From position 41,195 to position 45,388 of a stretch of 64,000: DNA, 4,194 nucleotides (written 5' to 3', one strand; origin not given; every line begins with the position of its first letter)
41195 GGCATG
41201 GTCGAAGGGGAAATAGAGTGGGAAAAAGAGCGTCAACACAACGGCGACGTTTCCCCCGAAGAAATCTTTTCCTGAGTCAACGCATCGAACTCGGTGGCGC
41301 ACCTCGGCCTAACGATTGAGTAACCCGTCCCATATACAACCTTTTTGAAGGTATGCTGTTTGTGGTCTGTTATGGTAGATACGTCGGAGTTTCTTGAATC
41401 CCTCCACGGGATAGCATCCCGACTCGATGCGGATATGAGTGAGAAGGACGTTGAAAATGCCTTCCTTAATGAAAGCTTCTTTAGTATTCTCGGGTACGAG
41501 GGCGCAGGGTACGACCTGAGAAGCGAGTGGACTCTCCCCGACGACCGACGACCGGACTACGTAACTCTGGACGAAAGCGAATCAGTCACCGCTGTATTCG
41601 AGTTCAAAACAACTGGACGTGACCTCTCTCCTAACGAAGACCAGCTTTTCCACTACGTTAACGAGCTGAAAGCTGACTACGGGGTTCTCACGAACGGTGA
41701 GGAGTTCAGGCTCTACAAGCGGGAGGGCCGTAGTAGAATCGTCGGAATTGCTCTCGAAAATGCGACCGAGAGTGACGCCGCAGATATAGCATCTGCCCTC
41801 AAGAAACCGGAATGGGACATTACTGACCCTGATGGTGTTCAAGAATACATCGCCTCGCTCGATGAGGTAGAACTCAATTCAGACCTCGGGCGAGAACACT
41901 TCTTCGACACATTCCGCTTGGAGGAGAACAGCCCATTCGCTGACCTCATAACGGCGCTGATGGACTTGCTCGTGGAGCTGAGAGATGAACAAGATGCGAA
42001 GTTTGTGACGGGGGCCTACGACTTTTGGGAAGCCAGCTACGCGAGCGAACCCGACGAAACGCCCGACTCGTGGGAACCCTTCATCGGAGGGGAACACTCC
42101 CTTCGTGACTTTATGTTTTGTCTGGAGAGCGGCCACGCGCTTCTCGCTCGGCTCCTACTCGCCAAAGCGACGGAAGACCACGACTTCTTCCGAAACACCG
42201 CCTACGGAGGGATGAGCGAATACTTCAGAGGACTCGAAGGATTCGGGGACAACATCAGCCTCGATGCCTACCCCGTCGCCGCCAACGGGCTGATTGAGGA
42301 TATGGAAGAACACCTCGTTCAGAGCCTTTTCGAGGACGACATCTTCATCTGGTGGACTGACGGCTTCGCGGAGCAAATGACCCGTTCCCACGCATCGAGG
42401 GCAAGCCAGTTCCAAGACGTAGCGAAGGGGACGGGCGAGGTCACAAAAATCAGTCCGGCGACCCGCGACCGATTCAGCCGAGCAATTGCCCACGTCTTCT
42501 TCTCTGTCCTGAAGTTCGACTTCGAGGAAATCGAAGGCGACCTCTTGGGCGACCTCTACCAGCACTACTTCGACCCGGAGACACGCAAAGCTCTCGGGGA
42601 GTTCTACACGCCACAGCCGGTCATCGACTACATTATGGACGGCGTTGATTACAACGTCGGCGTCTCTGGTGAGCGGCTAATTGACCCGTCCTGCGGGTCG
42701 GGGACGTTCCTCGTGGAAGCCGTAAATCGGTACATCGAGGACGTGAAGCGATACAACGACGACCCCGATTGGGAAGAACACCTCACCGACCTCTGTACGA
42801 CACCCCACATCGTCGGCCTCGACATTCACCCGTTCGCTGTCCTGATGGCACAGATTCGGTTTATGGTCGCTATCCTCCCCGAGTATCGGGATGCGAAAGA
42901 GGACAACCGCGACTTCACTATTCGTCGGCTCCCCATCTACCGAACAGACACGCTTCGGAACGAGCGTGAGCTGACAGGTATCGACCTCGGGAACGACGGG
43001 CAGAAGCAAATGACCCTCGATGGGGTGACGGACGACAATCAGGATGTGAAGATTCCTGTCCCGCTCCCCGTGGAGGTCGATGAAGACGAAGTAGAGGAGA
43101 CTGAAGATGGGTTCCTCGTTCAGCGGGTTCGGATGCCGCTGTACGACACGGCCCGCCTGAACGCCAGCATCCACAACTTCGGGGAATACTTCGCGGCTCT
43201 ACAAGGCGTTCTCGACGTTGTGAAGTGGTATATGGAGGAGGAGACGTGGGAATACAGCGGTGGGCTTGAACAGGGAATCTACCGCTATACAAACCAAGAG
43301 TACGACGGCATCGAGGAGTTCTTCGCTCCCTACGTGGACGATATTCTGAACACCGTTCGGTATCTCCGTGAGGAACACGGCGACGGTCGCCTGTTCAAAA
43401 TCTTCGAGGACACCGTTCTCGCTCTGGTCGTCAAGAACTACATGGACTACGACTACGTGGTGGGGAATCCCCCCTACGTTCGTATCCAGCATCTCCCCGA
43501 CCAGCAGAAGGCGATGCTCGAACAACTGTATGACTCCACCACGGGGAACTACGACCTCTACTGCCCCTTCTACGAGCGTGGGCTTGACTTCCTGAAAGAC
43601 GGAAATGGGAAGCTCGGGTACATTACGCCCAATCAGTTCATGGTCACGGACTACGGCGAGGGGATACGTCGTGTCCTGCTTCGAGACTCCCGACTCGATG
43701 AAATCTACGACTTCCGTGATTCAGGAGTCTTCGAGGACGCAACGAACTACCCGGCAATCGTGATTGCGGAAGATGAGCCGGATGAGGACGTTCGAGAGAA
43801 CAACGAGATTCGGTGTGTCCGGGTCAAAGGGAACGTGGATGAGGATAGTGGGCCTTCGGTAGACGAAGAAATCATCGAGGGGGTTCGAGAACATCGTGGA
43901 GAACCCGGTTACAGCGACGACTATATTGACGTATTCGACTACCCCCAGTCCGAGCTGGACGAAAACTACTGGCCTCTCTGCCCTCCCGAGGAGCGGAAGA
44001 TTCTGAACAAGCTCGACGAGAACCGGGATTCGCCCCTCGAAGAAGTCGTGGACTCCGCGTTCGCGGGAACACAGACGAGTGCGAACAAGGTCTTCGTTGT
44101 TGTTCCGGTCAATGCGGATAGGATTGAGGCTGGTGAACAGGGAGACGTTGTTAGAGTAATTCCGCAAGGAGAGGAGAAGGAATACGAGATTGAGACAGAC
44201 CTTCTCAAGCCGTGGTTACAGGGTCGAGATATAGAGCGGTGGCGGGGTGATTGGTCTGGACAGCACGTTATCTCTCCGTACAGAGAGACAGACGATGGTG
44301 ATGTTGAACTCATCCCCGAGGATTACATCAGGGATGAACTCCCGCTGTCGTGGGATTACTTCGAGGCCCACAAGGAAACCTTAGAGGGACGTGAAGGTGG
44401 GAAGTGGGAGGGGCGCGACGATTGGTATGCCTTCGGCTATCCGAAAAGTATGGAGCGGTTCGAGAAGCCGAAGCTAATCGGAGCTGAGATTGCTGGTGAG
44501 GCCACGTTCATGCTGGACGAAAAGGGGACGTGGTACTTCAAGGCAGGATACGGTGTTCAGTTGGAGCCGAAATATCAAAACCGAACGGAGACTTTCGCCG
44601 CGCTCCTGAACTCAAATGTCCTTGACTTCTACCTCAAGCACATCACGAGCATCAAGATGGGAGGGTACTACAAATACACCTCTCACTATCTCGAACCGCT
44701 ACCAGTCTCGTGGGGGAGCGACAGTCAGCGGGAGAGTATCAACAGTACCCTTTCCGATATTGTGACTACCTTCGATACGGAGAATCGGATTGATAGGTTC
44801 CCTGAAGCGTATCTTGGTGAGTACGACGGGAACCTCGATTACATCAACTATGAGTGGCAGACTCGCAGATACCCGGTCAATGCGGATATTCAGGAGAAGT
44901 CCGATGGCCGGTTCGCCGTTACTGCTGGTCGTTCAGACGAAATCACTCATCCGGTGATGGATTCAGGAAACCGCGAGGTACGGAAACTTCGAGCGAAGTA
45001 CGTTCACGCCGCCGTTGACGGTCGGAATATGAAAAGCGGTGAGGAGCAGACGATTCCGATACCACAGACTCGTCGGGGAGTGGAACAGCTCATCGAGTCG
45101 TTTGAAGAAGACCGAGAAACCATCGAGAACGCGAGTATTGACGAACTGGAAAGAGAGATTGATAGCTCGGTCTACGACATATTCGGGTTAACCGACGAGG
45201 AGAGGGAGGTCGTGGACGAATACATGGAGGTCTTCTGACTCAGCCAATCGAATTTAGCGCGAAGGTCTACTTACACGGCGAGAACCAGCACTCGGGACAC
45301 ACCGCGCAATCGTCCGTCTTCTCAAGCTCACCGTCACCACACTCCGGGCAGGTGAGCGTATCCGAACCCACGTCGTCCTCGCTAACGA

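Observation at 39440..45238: Island of integrase, tRNA-fragment and type IIG restriction-modification fusion inside a lytic-type myovirus genome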

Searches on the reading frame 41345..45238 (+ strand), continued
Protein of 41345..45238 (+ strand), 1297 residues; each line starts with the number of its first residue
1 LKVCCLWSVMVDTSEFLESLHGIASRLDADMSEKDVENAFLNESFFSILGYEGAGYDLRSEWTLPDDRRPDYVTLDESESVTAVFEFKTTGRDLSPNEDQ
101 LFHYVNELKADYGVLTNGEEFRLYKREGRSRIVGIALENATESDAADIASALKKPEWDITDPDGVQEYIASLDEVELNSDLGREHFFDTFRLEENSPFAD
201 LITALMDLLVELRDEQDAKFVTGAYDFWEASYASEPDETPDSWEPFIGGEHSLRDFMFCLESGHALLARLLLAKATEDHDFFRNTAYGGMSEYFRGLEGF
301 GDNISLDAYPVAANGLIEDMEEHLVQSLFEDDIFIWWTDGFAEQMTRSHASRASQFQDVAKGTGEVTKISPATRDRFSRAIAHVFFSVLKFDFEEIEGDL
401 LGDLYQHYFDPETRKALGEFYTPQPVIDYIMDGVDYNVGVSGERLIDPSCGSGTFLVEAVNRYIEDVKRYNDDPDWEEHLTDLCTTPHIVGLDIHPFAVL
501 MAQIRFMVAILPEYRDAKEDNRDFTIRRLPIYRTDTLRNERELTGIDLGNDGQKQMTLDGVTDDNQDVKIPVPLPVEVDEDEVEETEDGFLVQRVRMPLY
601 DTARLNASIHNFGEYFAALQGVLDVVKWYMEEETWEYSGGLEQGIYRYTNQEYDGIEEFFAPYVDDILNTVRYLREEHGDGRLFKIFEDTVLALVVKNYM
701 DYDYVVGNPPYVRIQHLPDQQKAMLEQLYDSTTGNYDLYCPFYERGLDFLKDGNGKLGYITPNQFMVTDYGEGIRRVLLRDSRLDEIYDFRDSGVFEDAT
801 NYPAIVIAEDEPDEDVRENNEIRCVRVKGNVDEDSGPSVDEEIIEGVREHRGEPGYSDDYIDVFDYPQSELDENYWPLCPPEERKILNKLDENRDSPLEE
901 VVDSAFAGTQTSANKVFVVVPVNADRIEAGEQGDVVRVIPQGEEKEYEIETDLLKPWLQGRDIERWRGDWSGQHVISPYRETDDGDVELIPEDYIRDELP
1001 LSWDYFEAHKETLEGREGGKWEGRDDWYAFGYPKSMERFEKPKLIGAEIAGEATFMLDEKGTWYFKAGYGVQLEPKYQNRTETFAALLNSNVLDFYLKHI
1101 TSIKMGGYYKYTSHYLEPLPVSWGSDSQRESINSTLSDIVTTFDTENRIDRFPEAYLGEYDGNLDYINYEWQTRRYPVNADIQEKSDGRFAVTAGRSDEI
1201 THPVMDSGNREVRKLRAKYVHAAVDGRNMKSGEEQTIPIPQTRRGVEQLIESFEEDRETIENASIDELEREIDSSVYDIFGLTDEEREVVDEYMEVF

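Call 78: predict_structure(alignment_id=A4)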
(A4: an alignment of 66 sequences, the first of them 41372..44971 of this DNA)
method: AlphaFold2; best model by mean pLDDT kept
length: 1200 residues; sequences in the alignment: 66
mean_pLDDT: 72.1   pTM: 0.53
mean pLDDT of the five models: 72.1, 69.3, 63.7, 60.2, 59.1
residues with pLDDT >= 90: 99; 70-90: 664; 50-70: 296; < 50: 141
segments of 3 or more residues with pLDDT < 50: 45-51, 206-208, 425-427, 527-556, 698-709, 724-736, 742-753, 788-792, 1095-1099, 1137-1171, 1187-1190
pLDDT, mean of each block of 10 residues (from residue 1): 84 88 88 87 56 57 74 87 89 86 90 89 88 87 78 77 72 72 79 88 63 66 60 76 80 83 81 61 69 76 77 75 64 60 70 64 84 85 70 62 60 54 53 67 71 86 87 83 73 83 86 82 59 30 34 50 62 58 73 75 81 87 83 83 76 87 74 68 71 51 35 55 47 45 43 54 76 82 56 63 84 85 59 78 85 89 81 85 81 76 88 78 85 87 89 70 86 81 92 95 86 88 83 75 69 78 84 83 76 50 62 82 81 52 39 37 34 57 50 48
secondary structure, 60 per line:
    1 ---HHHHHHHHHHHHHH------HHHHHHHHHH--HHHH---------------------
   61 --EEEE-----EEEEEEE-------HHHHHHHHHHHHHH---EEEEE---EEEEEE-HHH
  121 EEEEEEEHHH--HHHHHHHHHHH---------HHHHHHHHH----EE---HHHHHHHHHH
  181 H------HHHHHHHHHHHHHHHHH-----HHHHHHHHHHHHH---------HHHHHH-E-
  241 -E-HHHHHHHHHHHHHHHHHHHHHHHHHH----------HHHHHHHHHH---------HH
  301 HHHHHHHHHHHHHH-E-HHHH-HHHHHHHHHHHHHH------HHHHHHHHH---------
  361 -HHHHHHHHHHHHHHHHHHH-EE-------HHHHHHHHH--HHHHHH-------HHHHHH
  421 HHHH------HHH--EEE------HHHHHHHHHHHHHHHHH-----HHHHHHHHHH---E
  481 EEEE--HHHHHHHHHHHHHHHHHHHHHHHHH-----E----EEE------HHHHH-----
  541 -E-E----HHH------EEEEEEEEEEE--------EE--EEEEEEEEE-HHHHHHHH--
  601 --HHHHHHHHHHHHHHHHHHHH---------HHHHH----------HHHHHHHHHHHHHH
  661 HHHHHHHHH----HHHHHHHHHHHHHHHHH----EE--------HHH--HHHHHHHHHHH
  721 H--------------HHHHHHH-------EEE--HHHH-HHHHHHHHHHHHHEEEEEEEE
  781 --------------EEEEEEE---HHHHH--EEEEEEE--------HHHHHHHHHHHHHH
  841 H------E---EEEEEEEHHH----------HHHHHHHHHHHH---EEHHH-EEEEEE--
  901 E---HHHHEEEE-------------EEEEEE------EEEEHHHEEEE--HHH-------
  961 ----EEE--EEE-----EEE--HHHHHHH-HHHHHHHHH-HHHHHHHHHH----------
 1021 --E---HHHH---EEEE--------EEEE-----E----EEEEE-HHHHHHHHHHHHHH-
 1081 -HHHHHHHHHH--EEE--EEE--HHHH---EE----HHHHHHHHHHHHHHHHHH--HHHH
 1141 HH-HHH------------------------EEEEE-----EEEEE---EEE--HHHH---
elements in order (helices of 4 or more, strands of 3 or more residues): H4-17 H24-33 H36-39 E63-66 E72-78 H86-99 E103-107 E111-116 E121-127 H133-143 H153-161 H171-181 H188-204 H210-222 H232-237 H244-269 H280-289 H299-314 H318-321 H323-336 H343-351 H362-380 H391-399 H402-407 H415-424 E436-438 H445-461 H467-476 E480-484 H487-511 E522-524 H531-535 E558-568 E581-589 H591-598 H603-622 H632-636 H647-669 H674-690 H710-721 H736-742 E750-752 H755-758 H760-772 E773-780 E795-801 H805-809 E812-818 H827-841 E852-858 H872-883 E893-898 H905-908 E909-912 E926-931 E938-941 E945-948 E965-967 E970-972 E978-980 H983-989 H991-999 H1001-1010 H1027-1030 E1034-1037 E1046-1049 E1060-1064 H1066-1079 H1082-1091 E1094-1096 E1099-1101 H1104-1107 H1117-1134 H1137-1142 E1171-1175 E1181-1185 E1189-1191 H1194-1197

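Call 80: fold_search(model_id=the predicted structure, library=pdb)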
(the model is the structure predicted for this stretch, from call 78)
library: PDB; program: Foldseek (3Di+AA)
matches with E <= 10: 216; with E <= 0.001: 67
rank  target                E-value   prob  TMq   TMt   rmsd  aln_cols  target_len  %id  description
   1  7rfl_A                4.9e-17  1.00  0.27  0.52  12.2       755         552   16  CamA Adenine Methyltransferase Complexed to Cognate Substrate DNA and Inhibitor SGC0946 (released 2021-09-15)
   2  7lni_A                7.0e-17  1.00  0.26  0.52  12.0       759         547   16  SeMet CamA Adenine Methyltransferase Complexed to Cognate Substrate DNA (released 2021-05-19)
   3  7rfl_B                1.2e-16  1.00  0.27  0.52  11.8       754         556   16  CamA Adenine Methyltransferase Complexed to Cognate Substrate DNA and Inhibitor SGC0946 (released 2021-09-15)
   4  7rfk_A                1.5e-16  1.00  0.26  0.51  12.2       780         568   16  CamA Adenine Methyltransferase Complexed to Cognate Substrate DNA and Inhibitor Sinefungin (released 2021-09-15)
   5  7lt5_A                1.8e-16  1.00  0.27  0.51  12.1       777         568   16  CamA Adenine Methyltransferase Complexed to Cognate Substrate DNA and Cofactor SAH (released 2021-05-19)
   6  7lt5_B                2.0e-16  1.00  0.27  0.50  13.9       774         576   16  CamA Adenine Methyltransferase Complexed to Cognate Substrate DNA and Cofactor SAH (released 2021-05-19)
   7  7rfk_B                2.3e-16  1.00  0.27  0.50  11.7       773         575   16  CamA Adenine Methyltransferase Complexed to Cognate Substrate DNA and Inhibitor Sinefungin (released 2021-09-15)
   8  7rfl_C                2.5e-16  1.00  0.26  0.52  12.2       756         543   16  CamA Adenine Methyltransferase Complexed to Cognate Substrate DNA and Inhibitor SGC0946 (released 2021-09-15)
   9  8cxs_A                2.6e-16  1.00  0.27  0.52  11.9       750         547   16  CamA Adenine Methyltransferase Complexed to Cognate Substrate DNA and Inhibitor MTA (released 2023-01-11)
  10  7lt5_C                3.0e-16  1.00  0.27  0.51  12.0       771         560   17  CamA Adenine Methyltransferase Complexed to Cognate Substrate DNA and Cofactor SAH (released 2021-05-19)
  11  7rfm_B                3.3e-16  1.00  0.26  0.51  13.5       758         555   16  CamA Adenine Methyltransferase Complexed to Cognate Substrate DNA and Inhibitor EPZ004777 (released 2021-09-15)
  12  8cy0_A                3.4e-16  1.00  0.26  0.52  12.0       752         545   16  CamA Adenine Methyltransferase Complexed to Cognate Substrate DNA and Inhibitor MC4756 (Compound 178) (released 2023-01-11)
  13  8vpg_A                3.8e-16  1.00  0.26  0.52  12.0       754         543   15  CamA Adenine Methyltransferase Complexed to Cognate Substrate DNA and Containing Quinoline-based SGI-1027 Analog 455 (released 2024-09-25)
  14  7lnj_A                4.3e-16  1.00  0.27  0.54  11.4       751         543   16  CamA Adenine Methyltransferase Complexed to Cognate Substrate DNA (released 2021-05-19)
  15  7rfm_A                4.7e-16  1.00  0.27  0.53  12.0       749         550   16  CamA Adenine Methyltransferase Complexed to Cognate Substrate DNA and Inhibitor EPZ004777 (released 2021-09-15)
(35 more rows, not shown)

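Call 84: find_encoding_contigs(protein=P0041, flank=7000, max_places=2)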
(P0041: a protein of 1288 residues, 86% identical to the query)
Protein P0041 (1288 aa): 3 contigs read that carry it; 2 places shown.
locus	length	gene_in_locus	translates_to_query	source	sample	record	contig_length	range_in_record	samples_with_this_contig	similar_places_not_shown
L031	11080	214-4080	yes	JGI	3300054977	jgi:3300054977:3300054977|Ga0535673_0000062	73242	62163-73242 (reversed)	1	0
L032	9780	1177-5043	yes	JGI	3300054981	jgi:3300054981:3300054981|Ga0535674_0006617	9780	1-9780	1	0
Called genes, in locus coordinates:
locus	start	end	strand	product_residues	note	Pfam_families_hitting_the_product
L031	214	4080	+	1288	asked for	PF02384:N6_Mtase, PF20473:MmeI_Mtase (faint), PF07669:Eco57I, PF12950:TaqI_C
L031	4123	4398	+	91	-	-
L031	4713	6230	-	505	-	PF11563:Protoglobin, PF00015:MCPsignal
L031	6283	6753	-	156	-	PF01814:Hemerythrin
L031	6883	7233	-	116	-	-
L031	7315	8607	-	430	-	PF13191:AAA_16 (weak), PF05729:NACHT (faint), PF13401:AAA_22, PF24883:NPHP3_N (weak), PF22703:Cdc6_lid, PF09079:WHD_Cdc6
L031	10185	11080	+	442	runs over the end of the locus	PF05673:DUF815 (weak), PF13191:AAA_16, PF20703:nSTAND1, PF00004:AAA, PF13401:AAA_22, PF22606:Cdc6-ORC-like_ATPase_lid (weak), PF22703:Cdc6_lid, PF09079:WHD_Cdc6 (weak)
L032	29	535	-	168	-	PF11848:DUF3368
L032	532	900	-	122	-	PF03683:UPF0175, PF24001:DUF7317 (weak)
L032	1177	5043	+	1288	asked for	PF02384:N6_Mtase, PF20473:MmeI_Mtase (faint), PF07669:Eco57I, PF12950:TaqI_C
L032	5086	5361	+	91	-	-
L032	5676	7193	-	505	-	PF11563:Protoglobin, PF00015:MCPsignal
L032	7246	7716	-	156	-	PF01814:Hemerythrin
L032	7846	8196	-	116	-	-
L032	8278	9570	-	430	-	PF13191:AAA_16 (weak), PF05729:NACHT (faint), PF13401:AAA_22, PF24883:NPHP3_N (weak), PF22703:Cdc6_lid, PF09079:WHD_Cdc6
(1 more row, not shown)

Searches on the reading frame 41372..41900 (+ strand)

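Call 53: search_solved_structures(query=A1, max_evalue=10, show_alignments=4)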
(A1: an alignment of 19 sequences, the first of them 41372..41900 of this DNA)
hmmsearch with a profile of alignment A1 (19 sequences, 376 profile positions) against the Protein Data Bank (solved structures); distinct sequences matched with E-value up to 10: 0.
